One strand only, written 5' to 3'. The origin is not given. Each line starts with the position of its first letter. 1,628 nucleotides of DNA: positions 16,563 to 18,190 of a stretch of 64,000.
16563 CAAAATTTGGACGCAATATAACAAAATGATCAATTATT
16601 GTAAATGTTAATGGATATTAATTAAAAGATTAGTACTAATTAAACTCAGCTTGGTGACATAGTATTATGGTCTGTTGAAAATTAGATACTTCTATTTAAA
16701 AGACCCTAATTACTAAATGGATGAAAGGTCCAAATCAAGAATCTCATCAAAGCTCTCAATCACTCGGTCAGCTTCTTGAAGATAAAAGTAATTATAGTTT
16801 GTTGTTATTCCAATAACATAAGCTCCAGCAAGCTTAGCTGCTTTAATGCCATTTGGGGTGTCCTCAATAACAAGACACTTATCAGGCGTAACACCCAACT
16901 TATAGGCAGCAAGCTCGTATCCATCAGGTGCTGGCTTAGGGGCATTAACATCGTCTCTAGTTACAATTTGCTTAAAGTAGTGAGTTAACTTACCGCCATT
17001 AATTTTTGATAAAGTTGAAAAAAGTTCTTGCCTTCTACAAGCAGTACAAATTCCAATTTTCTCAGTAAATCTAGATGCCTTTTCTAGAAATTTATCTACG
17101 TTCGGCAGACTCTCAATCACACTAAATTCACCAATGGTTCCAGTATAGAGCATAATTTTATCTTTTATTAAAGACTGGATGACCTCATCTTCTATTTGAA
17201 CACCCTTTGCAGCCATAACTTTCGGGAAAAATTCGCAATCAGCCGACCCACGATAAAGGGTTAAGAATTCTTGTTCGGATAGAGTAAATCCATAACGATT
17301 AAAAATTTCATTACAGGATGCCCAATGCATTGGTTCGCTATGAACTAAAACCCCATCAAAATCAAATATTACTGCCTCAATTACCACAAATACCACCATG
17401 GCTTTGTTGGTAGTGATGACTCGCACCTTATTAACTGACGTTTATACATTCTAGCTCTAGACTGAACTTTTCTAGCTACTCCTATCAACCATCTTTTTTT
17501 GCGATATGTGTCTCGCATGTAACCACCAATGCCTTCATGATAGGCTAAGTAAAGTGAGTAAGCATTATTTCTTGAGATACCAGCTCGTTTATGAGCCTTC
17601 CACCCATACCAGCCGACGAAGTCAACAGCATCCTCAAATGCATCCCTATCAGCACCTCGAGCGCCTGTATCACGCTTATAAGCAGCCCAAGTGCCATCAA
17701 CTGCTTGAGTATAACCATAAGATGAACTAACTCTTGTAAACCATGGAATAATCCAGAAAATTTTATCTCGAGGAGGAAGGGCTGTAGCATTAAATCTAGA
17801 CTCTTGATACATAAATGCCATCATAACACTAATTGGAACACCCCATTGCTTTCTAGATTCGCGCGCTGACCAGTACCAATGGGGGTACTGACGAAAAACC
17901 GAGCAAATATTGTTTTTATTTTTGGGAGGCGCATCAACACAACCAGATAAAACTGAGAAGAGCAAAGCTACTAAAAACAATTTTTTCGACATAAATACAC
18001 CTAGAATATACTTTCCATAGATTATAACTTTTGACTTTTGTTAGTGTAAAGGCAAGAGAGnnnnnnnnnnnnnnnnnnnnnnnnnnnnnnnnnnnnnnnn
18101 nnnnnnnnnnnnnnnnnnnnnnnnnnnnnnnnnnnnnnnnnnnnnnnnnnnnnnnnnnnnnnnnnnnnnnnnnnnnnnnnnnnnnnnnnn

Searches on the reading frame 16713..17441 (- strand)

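Call 18: search_protein_families(library=ncbifam, proteins=[window:16713-17441:-], max_evalue=0.001)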
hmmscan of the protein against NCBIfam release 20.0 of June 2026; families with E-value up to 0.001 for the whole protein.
window:16713-17441:- (242 aa): 28 families (the best 25 are shown)
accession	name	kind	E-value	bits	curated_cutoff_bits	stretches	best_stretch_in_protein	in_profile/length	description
TIGR02009.1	PGMB-YQAB-SF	subfamily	1.8e-30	106.6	153.35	1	21-212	1-186/186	beta-phosphoglucomutase family hydrolase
TIGR01990.1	bPGM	equivalog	2.3e-27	96.2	189.4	1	21-212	1-186/187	beta-phosphoglucomutase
NF053653.1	InDiPhoBT2121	equivalog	1.6e-24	86.7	245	1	22-214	2-188/216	inorganic diphosphatase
NF008000.0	PRK10725.1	equivalog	3.1e-21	76.3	215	1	22-210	6-183/188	fructose-1-phosphate/6-phosphogluconate phosphatase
NF009695.0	PRK13222.1-2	equivalog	1.5e-20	73.7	225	1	21-237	6-221/226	phosphoglycolate phosphatase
TIGR01509.1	HAD-SF-IA-v3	subfamily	5.6e-20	72.1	29.4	1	151-212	95-154/154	HAD-IA family hydrolase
TIGR01449.2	PGP_bact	equivalog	1.5e-19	70.4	180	1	24-234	1-209/213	phosphoglycolate phosphatase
NF008087.0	PRK10826.1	equivalog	1.7e-19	70.4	191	1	19-210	5-189/222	hexitol phosphatase HxpB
NF009697.0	PRK13222.1-4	equivalog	5.3e-17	61.9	327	1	16-236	2-220/232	phosphoglycolate phosphatase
NF008610.0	PRK11587.1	equivalog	4.5e-16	58.8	282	1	23-234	5-203/219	sugar phosphatase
NF009694.0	PRK13222.1-1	equivalog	2.7e-15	56.4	415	1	151-235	149-236/252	phosphoglycolate phosphatase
NF009804.0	PRK13288.1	equivalog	3.2e-15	56.2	218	1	21-234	3-206/215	pyrophosphatase PpaX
TIGR02253.1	CTE7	subfamily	1.7e-14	54.1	169.75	1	21-233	2-219/221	TIGR02253 family HAD-type hydrolase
NF007854.0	PRK10563.1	equivalog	3e-14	53.2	211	1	20-210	3-183/221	6-phosphogluconate phosphatase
NF046057.1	bifunc_MtlD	equivalog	2.2e-12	46.2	800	1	119-212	101-191/683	bifunctional mannitol-1-phosphate dehydrogenase/phosphatase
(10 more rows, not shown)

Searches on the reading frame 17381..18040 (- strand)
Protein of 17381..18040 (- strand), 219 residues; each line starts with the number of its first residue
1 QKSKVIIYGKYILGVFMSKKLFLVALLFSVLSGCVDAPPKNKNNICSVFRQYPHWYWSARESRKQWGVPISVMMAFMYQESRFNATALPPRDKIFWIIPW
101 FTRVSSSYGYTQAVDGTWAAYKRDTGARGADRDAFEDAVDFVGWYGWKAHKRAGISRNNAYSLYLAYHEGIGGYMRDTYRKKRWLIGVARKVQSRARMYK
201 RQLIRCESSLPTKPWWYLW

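Call 18: search_protein_families(library=ncbifam, proteins=[window:17381-18040:-], max_evalue=0.001)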
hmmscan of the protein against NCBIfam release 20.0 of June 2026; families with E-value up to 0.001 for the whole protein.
window:17381-18040:- (219 aa): 0 families

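Call 35: search_protein_families(library=pfam, proteins=[window:17381-18040:-], max_evalue=0.001)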
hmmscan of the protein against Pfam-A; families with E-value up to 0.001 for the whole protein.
window:17381-18040:- (219 aa): 1 family
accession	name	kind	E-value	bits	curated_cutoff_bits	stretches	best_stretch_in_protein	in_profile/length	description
PF19489.4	SLT_4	-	1.1e-74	250.4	27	1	23-206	2-184/184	Transglycosylase SLT domain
